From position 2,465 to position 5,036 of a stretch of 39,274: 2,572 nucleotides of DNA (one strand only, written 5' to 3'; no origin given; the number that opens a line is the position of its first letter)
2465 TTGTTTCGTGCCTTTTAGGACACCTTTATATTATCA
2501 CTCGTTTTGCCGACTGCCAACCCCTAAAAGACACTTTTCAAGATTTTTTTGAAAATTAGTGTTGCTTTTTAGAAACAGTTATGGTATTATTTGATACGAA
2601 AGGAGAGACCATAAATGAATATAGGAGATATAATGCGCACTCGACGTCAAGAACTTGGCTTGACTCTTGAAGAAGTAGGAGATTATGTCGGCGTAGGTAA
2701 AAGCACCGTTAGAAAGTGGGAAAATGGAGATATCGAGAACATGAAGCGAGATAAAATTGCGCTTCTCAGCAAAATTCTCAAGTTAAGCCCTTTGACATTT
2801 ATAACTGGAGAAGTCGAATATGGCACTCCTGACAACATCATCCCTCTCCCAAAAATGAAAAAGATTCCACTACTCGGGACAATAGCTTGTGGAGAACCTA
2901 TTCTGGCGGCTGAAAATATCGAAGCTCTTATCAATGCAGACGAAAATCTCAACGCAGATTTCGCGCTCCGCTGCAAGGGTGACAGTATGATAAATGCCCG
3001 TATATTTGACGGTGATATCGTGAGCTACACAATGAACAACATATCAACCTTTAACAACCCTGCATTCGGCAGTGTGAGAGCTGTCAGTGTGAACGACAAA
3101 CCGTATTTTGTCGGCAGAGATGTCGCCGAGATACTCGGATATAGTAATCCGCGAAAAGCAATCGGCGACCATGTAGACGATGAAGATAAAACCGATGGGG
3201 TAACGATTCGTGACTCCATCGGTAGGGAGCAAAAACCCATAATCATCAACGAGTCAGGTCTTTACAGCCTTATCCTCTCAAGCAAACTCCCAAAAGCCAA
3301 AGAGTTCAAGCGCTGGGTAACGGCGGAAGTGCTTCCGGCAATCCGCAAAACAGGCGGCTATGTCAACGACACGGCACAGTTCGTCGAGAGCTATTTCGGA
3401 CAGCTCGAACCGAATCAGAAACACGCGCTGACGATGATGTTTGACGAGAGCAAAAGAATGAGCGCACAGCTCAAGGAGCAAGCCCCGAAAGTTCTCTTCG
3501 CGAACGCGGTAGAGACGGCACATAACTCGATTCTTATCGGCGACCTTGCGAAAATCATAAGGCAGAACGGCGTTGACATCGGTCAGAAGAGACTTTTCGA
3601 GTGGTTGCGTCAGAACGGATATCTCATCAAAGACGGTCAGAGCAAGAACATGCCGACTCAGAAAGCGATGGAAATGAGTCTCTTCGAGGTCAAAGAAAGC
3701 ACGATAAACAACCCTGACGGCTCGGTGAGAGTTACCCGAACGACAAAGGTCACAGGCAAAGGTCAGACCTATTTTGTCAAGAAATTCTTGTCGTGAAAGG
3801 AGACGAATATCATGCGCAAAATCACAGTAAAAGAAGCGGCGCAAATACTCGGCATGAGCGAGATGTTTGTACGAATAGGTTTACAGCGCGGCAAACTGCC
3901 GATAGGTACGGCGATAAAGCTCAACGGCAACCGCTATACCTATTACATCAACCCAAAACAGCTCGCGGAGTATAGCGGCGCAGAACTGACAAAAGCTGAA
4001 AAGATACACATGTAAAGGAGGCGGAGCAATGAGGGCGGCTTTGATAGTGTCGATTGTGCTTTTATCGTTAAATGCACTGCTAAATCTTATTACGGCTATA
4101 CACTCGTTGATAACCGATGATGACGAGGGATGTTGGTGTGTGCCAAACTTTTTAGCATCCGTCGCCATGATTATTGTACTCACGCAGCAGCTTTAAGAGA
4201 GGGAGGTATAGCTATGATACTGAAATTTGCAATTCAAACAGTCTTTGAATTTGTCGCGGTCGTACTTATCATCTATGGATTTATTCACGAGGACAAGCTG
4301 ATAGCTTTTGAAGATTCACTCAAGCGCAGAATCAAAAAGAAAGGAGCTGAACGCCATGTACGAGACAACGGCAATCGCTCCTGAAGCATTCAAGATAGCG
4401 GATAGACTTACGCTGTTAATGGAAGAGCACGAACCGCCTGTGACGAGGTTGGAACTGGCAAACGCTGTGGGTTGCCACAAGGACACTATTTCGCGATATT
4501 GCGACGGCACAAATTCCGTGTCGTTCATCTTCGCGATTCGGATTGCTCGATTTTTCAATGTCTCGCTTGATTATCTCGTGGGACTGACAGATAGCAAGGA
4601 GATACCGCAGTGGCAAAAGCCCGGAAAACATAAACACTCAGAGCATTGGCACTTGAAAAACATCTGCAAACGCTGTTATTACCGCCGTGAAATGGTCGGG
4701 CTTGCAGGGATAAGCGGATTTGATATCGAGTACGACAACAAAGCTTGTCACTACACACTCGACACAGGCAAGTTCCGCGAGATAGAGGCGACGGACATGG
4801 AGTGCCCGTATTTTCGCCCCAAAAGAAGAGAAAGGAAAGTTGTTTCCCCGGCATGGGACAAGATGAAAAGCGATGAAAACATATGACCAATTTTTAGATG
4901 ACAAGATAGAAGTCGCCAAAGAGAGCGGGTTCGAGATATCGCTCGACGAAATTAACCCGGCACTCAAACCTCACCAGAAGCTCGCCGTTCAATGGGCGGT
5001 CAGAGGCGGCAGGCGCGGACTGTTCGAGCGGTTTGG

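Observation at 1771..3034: CI/LexA-like repressor split by a 1.03-kb inversion of the immunity cassette, fusing its DNA-binding half to the antirepressor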

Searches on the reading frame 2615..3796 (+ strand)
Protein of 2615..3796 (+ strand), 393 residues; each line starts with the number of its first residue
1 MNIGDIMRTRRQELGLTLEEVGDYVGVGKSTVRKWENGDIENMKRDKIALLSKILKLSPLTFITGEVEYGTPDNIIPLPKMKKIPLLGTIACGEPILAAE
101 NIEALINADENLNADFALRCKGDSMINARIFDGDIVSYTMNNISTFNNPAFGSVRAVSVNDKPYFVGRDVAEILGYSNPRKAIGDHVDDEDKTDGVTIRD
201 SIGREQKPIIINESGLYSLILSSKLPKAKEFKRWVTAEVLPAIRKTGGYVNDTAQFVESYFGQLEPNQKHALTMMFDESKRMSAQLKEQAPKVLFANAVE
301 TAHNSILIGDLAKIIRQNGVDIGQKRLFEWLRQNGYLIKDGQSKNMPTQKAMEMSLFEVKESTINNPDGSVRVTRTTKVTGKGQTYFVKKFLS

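Call 5: search_protein_families(library=pfam, proteins=[window:2615-3796:+], max_evalue=0.1)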
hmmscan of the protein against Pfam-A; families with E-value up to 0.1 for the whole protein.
window:2615-3796:+ (393 aa): 11 families
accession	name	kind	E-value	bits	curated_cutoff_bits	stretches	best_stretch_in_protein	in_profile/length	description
PF03374.19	ANT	-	9.2e-35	119.7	25.3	1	284-392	2-106/108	Phage antirepressor protein KilAC domain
PF02498.22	Bro-N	-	3.1e-29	101.9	25.6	1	154-241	2-96/96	BRO family, N-terminal domain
PF01381.28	HTH_3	-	8.9e-10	38.9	23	1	8-59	2-52/55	Helix-turn-helix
PF00717.28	Peptidase_S24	-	6.6e-08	32.7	23.3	1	85-138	1-57/116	Peptidase S24-like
PF13560.12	HTH_31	-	8.1e-07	29.7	27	1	4-58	3-57/64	Helix-turn-helix domain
PF12728.13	HTH_17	-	0.00055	20.6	27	0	16-35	2-21/51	Helix-turn-helix domain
PF04545.22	Sigma70_r4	-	0.00089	19.2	24.1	1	10-35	16-40/50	Sigma-70, region 4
PF12844.13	HTH_19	-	0.0032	17.8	30.2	1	11-66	8-62/64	Helix-turn-helix domain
PF13413.12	HTH_25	-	0.0035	17.6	24.6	1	7-44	2-39/62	Helix-turn-helix domain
PF13384.12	HTH_23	-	0.0052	17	24.6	1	11-35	15-37/50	Homeodomain-like domain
PF13443.12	HTH_26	-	0.031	15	22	1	13-59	8-54/63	Cro/C1-type HTH DNA-binding domain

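Call 8: find_encoding_contigs(protein=window:2615-3796:+, flank=10000, max_places=10)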
Protein window:2615-3796:+ (393 aa): 4 contigs read that carry it; 3 places shown.
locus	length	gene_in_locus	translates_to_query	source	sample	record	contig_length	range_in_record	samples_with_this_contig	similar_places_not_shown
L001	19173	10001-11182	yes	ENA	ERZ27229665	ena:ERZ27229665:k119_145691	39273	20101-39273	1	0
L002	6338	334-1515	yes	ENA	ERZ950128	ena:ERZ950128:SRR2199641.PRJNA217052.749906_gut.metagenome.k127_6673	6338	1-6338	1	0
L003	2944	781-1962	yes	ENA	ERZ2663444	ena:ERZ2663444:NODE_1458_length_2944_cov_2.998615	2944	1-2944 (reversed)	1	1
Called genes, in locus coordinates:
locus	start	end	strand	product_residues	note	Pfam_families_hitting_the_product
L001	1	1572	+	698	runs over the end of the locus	-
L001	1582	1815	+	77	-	-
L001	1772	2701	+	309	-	-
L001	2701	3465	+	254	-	PF13306:LRR_5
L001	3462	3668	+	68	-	-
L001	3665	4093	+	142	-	PF02839:CBM_5_12 (faint)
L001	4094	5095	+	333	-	PF01520:Amidase_3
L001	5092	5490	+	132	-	-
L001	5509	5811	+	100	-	PF04688:Holin_SPP1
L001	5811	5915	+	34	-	-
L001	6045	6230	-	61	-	-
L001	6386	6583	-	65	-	PF10723:RepB-RCR_reg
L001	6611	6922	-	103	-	-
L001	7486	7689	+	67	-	PF05339:DUF739, PF13443:HTH_26 (weak)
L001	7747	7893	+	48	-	-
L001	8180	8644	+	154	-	PF13240:Zn_Ribbon_1 (weak), PF12978:DUF3862 (weak), PF07467:BLIP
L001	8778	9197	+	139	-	PF14659:Phage_int_SAM_3 (weak)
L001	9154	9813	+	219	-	PF00589:Phage_integrase, PF22823:MrpR_C_cat (weak)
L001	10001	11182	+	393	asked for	PF01381:HTH_3, PF13560:HTH_31 (weak), PF00717:Peptidase_S24, PF02498:Bro-N, PF03374:ANT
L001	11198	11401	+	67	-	PF12728:HTH_17 (faint)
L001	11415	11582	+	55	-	-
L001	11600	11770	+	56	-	-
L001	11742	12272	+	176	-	PF01381:HTH_3 (weak)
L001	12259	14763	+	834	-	PF00176:SNF2-rel_dom (weak), PF01555:N6_N4_Mtase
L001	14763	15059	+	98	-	PF00145:DNA_methylase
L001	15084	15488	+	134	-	-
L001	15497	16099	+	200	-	PF00145:DNA_methylase (faint)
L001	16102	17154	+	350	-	PF00712:DNA_pol3_beta, PF02767:DNA_pol3_beta_2, PF02768:DNA_pol3_beta_3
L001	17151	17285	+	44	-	-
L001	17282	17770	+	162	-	PF05565:Sipho_Gp157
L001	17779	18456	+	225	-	-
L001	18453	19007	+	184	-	-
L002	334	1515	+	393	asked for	PF01381:HTH_3, PF13560:HTH_31 (weak), PF00717:Peptidase_S24, PF02498:Bro-N, PF03374:ANT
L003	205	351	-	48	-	-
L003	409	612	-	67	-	PF05339:DUF739, PF13443:HTH_26 (weak)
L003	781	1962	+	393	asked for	PF01381:HTH_3, PF13560:HTH_31 (weak), PF00717:Peptidase_S24, PF02498:Bro-N, PF03374:ANT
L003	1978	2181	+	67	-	PF12728:HTH_17 (faint)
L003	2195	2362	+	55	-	-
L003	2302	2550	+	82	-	-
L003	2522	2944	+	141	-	?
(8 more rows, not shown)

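Call 18: find_homologous_proteins(query=window:2615-3796:+)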
Query window:2615-3796:+ (393 aa): 8000 proteins with E <= 0.001 among 8000 candidates; the best 120 are listed.
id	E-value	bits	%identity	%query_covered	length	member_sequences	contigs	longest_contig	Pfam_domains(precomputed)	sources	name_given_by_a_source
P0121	3.2e-160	552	98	65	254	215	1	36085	PF02498.23,PF03374.20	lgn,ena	-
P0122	5.7e-148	511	91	65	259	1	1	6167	PF02498.23,PF03374.20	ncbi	-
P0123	8.3e-148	511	94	65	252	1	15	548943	PF02498.23,PF03374.20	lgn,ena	-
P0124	2.2e-147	510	93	65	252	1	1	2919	PF02498.23,PF03374.20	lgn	-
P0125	4.0e-147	509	93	65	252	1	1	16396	PF02498.23,PF03374.20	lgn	-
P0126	5.5e-147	508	93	65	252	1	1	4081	PF02498.23,PF03374.20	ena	-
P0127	5.6e-147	508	92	65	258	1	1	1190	PF02498.23,PF03374.20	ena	-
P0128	5.6e-147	508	93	65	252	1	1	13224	PF02498.23,PF03374.20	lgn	-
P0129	7.8e-147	508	93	65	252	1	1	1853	PF02498.23,PF03374.20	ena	-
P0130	1.1e-146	507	93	65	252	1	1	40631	PF02498.23,PF03374.20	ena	-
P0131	1.9e-146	506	93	65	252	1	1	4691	PF02498.23,PF03374.20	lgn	-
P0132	2.1e-146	506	93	65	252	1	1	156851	PF02498.23,PF03374.20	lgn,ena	-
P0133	3.9e-146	505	91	65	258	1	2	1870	PF02498.23,PF03374.20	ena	-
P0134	5.4e-146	505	92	65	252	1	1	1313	PF02498.23,PF03374.20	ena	-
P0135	5.4e-146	505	93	65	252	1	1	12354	PF02498.23,PF03374.20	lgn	-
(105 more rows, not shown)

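Call 19: list_cluster_members(proteins=[window:2615-3796:+])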
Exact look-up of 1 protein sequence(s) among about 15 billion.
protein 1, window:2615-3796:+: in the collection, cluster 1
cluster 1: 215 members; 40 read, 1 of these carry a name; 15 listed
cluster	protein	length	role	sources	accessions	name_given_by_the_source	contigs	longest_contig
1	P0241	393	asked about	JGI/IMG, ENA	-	anti-repressor protein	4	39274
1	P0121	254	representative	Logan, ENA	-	-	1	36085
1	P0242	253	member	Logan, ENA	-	-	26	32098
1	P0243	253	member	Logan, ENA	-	-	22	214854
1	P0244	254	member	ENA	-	-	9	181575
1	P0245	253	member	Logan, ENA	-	-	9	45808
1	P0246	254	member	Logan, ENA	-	-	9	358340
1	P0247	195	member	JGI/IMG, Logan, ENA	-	-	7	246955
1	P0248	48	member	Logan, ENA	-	-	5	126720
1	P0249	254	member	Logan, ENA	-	-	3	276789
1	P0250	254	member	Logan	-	-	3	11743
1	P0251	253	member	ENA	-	-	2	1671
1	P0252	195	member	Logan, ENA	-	-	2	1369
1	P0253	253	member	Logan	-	-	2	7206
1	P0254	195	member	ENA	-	-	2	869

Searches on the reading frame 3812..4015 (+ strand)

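Call 53: search_protein_families(library=phrogs, proteins=[window:3812-4015:+], max_evalue=0.00001)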
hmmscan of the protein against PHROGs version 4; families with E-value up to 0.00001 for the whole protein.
window:3812-4015:+ (67 aa): 1 family
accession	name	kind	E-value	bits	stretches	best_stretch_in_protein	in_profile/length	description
phrog_6058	-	unknown function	3.8e-21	76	1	2-65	23-88/113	-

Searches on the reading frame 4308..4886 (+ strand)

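Call 53: search_protein_families(library=phrogs, proteins=[window:4308-4886:+], max_evalue=0.00001)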
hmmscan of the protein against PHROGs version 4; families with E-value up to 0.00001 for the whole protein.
window:4308-4886:+ (192 aa): 5 families
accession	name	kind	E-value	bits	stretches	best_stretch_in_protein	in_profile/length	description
phrog_8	-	transcription regulation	3.6e-15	57.3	1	20-126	67-166/346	transcriptional regulator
phrog_2328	-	transcription regulation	7.4e-10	39.7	1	24-106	10-86/128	transcriptional repressor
phrog_34939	-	unknown function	9.4e-10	39.6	1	31-95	11-74/280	-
phrog_2967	-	transcription regulation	1.3e-06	29.1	1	29-98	10-77/225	transcriptional regulator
phrog_4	-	transcription regulation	1.5e-06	28.5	1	20-135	132-224/400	transcriptional repressor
